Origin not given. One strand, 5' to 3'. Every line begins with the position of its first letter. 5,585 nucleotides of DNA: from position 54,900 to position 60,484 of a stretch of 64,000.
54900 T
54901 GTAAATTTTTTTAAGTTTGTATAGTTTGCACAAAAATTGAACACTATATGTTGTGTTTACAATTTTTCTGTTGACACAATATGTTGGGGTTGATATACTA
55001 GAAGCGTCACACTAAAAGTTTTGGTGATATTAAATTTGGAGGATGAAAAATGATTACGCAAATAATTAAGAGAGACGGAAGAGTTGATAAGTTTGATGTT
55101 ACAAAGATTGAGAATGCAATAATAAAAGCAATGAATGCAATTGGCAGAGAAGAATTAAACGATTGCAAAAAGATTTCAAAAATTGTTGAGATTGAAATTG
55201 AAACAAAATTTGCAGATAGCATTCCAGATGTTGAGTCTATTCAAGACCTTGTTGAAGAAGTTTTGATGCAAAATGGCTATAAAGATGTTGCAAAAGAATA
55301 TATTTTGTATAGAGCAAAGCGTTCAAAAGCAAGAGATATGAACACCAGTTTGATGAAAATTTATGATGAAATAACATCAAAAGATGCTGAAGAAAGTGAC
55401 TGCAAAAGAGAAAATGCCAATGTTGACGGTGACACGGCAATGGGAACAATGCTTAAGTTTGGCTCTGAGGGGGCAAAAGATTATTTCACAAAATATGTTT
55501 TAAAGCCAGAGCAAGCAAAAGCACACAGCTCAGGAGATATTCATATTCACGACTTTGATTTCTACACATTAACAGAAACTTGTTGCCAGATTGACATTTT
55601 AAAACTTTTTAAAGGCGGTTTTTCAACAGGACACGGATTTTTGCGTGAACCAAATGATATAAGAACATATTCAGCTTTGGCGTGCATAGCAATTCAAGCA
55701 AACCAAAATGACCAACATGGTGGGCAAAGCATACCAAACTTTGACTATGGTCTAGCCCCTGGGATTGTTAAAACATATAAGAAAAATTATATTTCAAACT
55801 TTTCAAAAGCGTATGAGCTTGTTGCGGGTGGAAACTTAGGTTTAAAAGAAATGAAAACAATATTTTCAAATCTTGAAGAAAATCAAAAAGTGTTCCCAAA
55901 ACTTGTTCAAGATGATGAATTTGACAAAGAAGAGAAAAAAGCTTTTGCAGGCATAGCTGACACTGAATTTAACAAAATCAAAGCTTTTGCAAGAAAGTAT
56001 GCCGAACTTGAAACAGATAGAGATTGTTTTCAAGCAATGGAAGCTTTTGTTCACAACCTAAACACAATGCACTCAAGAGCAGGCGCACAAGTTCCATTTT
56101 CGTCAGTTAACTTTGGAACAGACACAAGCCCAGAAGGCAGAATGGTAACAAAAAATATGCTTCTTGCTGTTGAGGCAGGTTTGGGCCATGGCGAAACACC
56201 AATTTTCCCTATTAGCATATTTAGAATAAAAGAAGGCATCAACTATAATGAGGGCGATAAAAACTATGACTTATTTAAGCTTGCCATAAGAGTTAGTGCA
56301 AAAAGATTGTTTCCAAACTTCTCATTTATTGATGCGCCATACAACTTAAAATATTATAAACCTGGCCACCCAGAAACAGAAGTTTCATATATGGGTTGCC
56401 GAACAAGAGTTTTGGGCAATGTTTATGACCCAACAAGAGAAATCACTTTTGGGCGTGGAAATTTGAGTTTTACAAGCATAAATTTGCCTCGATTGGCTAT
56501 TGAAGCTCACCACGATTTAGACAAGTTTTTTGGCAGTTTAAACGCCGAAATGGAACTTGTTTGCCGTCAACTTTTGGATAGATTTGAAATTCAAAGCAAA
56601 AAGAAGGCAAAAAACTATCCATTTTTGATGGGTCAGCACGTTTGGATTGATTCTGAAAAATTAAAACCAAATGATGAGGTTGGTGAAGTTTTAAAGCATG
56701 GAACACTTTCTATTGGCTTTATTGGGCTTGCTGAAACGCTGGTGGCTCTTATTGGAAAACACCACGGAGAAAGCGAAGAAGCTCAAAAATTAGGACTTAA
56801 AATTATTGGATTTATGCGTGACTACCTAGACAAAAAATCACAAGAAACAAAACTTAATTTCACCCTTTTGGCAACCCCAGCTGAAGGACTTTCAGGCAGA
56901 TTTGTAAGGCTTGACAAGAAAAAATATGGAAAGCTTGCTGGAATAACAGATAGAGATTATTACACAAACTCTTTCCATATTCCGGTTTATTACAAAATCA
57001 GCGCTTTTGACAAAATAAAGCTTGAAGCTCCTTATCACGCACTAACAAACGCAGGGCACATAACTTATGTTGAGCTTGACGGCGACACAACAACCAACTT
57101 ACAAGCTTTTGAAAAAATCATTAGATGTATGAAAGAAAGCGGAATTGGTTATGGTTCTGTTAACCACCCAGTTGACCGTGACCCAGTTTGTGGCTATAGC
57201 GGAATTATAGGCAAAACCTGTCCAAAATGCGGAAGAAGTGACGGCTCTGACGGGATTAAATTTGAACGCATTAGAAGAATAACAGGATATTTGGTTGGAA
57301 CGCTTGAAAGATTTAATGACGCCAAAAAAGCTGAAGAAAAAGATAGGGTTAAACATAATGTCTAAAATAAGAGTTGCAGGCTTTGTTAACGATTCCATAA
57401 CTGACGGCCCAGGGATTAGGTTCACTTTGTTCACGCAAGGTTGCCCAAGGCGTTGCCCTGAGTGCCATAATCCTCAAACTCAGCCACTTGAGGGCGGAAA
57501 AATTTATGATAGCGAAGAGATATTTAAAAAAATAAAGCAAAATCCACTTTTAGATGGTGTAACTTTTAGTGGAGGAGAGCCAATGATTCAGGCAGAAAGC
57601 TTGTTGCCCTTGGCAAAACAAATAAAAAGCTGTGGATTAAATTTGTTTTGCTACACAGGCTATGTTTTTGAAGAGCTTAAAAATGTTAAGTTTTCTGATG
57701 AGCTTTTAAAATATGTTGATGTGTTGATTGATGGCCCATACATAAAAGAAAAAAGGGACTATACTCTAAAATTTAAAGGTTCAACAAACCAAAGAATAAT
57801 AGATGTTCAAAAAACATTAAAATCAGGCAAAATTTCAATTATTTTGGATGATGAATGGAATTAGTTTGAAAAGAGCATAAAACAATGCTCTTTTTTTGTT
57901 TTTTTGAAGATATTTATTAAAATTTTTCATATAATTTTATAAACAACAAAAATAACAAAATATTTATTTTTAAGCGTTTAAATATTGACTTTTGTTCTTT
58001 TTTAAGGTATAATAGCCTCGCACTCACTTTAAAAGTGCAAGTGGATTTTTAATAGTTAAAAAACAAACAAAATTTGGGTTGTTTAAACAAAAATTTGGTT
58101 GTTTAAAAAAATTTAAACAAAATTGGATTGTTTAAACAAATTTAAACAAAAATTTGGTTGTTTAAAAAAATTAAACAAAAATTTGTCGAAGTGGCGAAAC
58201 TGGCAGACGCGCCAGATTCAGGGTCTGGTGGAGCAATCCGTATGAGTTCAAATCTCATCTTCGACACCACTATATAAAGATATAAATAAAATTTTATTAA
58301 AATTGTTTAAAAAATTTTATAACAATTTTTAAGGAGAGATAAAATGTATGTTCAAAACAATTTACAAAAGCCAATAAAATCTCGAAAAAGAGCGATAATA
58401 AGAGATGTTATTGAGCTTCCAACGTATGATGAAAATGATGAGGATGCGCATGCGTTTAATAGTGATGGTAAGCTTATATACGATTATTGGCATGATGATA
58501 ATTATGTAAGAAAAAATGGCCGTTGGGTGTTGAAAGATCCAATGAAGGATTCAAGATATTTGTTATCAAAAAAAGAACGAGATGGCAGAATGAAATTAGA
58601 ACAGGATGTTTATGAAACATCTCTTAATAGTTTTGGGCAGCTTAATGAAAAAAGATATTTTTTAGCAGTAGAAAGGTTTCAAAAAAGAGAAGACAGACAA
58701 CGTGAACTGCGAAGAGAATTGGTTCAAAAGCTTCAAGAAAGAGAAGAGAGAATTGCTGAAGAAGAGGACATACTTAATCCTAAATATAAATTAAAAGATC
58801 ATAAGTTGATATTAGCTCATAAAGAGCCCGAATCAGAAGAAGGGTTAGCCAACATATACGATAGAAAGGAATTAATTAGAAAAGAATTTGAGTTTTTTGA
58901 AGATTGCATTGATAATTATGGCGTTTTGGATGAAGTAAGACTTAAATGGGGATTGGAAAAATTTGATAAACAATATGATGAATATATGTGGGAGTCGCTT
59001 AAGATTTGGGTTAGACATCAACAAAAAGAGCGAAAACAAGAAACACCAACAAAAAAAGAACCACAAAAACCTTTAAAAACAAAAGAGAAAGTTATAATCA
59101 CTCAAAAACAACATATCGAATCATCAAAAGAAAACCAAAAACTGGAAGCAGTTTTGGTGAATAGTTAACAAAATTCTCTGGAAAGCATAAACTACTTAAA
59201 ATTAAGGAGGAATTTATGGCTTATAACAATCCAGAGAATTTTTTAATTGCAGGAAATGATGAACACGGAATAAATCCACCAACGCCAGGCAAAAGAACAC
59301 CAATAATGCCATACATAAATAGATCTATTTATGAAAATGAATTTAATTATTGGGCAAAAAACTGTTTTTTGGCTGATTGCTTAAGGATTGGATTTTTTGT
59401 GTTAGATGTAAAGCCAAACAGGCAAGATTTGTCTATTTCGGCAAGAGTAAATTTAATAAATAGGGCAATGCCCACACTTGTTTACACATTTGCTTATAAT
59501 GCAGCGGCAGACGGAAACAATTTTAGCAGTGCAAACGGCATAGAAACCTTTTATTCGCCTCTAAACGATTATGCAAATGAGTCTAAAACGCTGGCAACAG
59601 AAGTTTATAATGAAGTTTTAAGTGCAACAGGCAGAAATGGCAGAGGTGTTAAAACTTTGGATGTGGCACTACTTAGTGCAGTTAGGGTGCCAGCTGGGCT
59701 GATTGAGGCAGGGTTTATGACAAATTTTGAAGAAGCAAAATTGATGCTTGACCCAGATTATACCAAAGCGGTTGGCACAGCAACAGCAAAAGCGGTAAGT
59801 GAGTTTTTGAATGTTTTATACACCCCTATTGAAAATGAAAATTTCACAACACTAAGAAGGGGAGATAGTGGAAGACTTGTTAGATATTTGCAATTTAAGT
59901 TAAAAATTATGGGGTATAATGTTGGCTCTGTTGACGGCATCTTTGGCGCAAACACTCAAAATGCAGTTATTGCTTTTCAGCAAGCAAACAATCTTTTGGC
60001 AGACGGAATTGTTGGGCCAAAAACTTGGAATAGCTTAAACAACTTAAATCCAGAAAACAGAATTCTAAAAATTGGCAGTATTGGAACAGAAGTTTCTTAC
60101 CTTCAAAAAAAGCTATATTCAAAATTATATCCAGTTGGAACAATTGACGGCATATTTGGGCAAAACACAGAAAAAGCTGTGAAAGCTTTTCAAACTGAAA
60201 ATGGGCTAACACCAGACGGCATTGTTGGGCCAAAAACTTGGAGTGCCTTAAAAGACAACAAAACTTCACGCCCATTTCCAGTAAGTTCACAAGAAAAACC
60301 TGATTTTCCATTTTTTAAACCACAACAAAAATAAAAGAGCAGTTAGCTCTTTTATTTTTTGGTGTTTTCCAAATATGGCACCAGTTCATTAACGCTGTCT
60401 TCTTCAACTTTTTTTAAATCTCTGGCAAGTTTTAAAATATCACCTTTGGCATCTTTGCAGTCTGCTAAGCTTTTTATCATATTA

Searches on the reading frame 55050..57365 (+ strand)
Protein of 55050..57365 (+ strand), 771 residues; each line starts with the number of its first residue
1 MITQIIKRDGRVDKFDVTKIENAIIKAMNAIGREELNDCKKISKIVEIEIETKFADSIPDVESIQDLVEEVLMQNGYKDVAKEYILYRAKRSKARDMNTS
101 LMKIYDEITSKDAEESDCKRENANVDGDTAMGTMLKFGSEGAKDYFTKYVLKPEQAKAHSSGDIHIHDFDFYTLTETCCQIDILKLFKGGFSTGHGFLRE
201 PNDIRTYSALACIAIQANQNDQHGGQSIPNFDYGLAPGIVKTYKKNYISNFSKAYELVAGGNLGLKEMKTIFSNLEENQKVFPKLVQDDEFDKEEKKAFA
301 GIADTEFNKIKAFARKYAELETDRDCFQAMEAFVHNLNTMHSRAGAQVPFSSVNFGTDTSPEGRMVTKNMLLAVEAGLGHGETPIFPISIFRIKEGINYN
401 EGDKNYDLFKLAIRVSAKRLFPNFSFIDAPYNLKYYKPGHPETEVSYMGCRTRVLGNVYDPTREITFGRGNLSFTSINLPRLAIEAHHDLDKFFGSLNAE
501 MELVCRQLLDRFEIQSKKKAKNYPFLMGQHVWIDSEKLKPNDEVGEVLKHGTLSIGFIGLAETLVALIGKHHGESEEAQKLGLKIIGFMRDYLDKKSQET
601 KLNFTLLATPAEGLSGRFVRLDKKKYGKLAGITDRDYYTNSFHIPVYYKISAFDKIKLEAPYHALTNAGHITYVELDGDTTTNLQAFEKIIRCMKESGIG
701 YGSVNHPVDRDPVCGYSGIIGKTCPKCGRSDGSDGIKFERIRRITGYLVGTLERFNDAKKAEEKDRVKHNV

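Call 39: search_protein_families(library=ncbifam, proteins=[window:55050-57365:+], max_evalue=0.00001)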
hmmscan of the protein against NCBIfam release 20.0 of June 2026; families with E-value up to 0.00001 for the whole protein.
window:55050-57365:+ (771 aa): 13 families
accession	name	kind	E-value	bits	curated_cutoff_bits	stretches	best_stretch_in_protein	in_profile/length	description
NF005497.0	PRK07111.1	equivalog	0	1149.8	764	1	1-770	1-744/746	anaerobic ribonucleoside triphosphate reductase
NF011292.0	PRK14704.1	equivalog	3.9e-253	841.6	736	2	312-770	167-618/618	anaerobic ribonucleoside triphosphate reductase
TIGR02487.1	NrdD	equivalog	3.4e-188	626.8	326.35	2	312-769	143-581/581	anaerobic ribonucleoside-triphosphate reductase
NF006732.0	PRK09263.1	equivalog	2.2e-143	479.3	657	1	3-769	3-705/712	anaerobic ribonucleoside-triphosphate reductase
NF006126.0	PRK08270.1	equivalog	2.6e-70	237.5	548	2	2-241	2-237/684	ribonucleoside triphosphate reductase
NF006358.0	PRK08579.1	equivalog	2.3e-21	75.6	585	1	470-769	333-622/624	anaerobic ribonucleoside triphosphate reductase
NF005010.0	PRK06406.1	subfamily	6.5e-20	71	1125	1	1-100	3-104/771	vitamin B12-dependent ribonucleotide reductase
NF009028.0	PRK12364.1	equivalog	5.4e-17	61.1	1377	1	4-108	2-108/842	ribonucleoside-diphosphate reductase subunit alpha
NF006127.0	PRK08271.1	equivalog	1.5e-16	60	545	1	461-767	339-624/631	anaerobic ribonucleoside-triphosphate reductase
NF006207.0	PRK08332.1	equivalog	1.3e-14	52.5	2400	1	3-102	4-103/1684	vitamin B12-dependent ribonucleotide reductase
NF005544.0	PRK07207.1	equivalog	5.7e-13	47.6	965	1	3-101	34-140/965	ribonucleoside-diphosphate reductase subunit alpha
TIGR02827.1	RNR_anaer_Bdell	equivalog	1.6e-12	46.8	568.3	1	470-766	324-594/596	anaerobic ribonucleoside-triphosphate reductase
NF009029.0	PRK12365.1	equivalog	9.2e-12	43.7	1350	1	3-102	118-225/1046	ribonucleoside-diphosphate reductase subunit alpha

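Call 54: find_homologous_proteins(query=window:55050-57365:+, max_evalue=1e-100)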
Query window:55050-57365:+ (771 aa): 8000 proteins with E <= 1e-100 among 8000 candidates; the best 120 are listed.
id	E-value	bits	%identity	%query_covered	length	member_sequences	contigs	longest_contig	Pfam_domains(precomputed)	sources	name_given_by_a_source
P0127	0.0e+0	1696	95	100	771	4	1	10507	PF03477.22,PF13597.12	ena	-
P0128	0.0e+0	1532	85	100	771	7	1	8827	PF03477.22,PF13597.12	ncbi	-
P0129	0.0e+0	1528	85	100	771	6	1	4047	PF03477.22,PF13597.12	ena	-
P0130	0.0e+0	1470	81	100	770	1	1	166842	PF03477.22,PF13597.12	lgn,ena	-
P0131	0.0e+0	1455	81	100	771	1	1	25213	PF03477.22,PF13597.12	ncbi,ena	-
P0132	0.0e+0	1451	80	100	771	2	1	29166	PF03477.22,PF13597.12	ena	-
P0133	0.0e+0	1448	80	100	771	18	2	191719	PF03477.22,PF13597.12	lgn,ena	-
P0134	0.0e+0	1441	80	100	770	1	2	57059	PF03477.22,PF13597.12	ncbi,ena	-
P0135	0.0e+0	1405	78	100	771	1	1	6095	PF03477.22,PF13597.12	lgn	-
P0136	0.0e+0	1402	78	100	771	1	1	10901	PF03477.22,PF13597.12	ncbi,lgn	-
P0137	0.0e+0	1400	78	100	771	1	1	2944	PF03477.22,PF13597.12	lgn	-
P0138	0.0e+0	1396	77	100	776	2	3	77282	PF03477.22,PF01228.27,PF13597.12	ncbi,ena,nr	ncbi:MAG: anaerobic ribonucleoside triphosphate reductase [Clostridia bacterium]|nr:anaerobic ribonu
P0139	0.0e+0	1386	77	100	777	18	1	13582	PF03477.22,PF01228.27,PF13597.12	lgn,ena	-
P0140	0.0e+0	1371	76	100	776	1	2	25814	PF03477.22,PF13597.12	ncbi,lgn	-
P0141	0.0e+0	1314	74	100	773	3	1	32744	PF03477.22,PF13597.12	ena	-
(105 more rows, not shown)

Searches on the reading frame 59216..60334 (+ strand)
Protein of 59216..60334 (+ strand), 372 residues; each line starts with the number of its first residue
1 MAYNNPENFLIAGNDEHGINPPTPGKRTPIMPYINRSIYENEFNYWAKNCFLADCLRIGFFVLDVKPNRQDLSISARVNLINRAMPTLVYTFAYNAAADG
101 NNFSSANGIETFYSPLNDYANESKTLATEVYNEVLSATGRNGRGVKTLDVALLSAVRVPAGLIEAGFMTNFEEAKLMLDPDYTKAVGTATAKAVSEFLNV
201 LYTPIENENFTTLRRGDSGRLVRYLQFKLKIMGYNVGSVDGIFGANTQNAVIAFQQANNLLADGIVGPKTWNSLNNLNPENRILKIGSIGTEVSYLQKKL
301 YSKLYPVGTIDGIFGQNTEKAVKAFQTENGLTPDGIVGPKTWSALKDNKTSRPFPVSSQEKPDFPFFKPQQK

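Call 42: search_protein_families(library=pfam, proteins=[window:59216-60334:+], max_evalue=0.00001)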
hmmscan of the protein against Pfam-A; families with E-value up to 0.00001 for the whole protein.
window:59216-60334:+ (372 aa): 3 families
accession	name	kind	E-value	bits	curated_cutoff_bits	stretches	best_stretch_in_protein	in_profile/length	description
PF01471.23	PG_binding_1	-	3.8e-40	136.3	23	2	290-345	2-57/57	Putative peptidoglycan binding domain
PF01520.23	Amidase_3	-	2.6e-21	76.9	27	1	60-195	42-173/174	N-acetylmuramoyl-L-alanine amidase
PF09374.15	PG_binding_3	-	1.9e-14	54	24.6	0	331-351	17-37/76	Predicted Peptidoglycan domain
